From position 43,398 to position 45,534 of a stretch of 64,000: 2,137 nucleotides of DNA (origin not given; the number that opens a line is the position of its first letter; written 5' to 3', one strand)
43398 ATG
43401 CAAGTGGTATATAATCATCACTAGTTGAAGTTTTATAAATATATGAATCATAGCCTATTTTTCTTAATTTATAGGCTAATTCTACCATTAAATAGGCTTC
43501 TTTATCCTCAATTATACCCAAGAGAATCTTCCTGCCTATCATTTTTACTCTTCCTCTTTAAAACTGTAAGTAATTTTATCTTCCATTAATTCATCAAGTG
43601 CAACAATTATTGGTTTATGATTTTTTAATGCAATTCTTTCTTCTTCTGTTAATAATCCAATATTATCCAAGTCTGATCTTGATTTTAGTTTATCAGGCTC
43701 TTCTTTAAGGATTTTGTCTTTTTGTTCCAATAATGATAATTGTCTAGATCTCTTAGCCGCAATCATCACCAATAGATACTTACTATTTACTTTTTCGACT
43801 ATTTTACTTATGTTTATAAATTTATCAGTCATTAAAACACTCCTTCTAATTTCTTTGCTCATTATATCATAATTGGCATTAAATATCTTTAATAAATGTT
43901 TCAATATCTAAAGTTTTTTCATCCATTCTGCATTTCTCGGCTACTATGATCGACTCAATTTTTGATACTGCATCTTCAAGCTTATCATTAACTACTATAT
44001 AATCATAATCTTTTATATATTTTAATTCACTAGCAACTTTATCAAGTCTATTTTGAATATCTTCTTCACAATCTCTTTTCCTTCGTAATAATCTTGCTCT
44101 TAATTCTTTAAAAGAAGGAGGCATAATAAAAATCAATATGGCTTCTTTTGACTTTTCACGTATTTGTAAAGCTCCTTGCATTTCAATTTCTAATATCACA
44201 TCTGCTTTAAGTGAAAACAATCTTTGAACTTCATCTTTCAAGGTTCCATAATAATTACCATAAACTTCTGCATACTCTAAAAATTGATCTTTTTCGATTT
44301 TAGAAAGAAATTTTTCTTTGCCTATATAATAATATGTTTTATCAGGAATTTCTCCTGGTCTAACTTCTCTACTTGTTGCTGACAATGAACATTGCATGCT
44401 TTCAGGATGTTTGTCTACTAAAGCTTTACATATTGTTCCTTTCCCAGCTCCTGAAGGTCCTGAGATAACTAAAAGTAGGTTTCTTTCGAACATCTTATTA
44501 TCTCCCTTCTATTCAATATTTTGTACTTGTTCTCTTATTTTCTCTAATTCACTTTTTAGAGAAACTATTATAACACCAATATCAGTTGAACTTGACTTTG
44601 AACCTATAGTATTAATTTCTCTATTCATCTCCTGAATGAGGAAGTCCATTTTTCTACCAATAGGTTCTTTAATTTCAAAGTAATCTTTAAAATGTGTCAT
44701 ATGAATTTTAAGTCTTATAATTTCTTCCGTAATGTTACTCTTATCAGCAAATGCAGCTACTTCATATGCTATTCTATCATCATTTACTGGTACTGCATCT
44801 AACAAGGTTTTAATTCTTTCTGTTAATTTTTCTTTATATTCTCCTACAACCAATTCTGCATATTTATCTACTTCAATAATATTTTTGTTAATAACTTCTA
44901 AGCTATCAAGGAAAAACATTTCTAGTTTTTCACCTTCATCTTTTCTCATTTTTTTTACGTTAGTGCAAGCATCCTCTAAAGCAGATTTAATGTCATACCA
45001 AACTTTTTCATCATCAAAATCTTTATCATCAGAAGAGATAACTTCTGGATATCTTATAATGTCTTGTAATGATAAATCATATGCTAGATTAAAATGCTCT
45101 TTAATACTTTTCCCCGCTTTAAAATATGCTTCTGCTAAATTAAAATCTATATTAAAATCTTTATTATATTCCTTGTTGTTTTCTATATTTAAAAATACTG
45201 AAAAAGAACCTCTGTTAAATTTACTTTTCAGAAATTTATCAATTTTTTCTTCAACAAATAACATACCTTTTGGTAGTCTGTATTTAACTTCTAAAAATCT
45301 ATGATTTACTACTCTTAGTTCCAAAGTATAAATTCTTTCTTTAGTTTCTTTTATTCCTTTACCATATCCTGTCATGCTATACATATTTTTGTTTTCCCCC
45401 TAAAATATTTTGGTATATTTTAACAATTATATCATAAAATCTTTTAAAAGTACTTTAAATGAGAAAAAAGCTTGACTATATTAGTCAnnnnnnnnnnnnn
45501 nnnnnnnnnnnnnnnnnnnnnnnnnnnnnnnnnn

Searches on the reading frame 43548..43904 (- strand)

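Call 53: search_protein_families(library=pfam, proteins=[window:43548-43904:-], max_evalue=1e-8)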
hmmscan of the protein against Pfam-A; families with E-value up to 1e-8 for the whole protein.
window:43548-43904:- (119 aa): 1 family
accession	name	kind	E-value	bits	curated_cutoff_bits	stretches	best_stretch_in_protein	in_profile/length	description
PF01192.27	RNA_pol_Rpb6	-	2.9e-12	46.9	26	1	35-113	2-53/53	RNA polymerase Rpb6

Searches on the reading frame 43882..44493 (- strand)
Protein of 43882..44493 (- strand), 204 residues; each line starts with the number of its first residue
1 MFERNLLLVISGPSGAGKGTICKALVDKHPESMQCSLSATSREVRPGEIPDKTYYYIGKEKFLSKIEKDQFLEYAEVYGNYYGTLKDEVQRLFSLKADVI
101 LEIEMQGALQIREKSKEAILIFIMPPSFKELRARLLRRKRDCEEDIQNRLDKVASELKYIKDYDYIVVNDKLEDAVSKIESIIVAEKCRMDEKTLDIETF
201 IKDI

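Call 53: search_protein_families(library=pfam, proteins=[window:43882-44493:-], max_evalue=1e-8)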
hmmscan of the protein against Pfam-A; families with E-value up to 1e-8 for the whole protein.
window:43882-44493:- (204 aa): 1 family
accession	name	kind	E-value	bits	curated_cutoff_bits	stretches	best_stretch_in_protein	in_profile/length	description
PF00625.27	Guanylate_kin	-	1.2e-49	168.9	25.2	1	7-185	4-181/182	Guanylate kinase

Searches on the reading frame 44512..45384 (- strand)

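Call 53: search_protein_families(library=pfam, proteins=[window:44512-45384:-], max_evalue=1e-8)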
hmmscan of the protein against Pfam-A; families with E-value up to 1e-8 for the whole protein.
window:44512-45384:- (291 aa): 2 families
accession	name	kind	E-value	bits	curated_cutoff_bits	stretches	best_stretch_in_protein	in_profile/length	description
PF08340.16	YicC-like_C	-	4.9e-43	146.5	27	1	173-291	2-120/120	Endoribonuclease YicC-like, C-terminal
PF03755.18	YicC-like_N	-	1.9e-42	145.8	25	1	1-155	1-155/156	Endoribonuclease YicC-like, N-terminal region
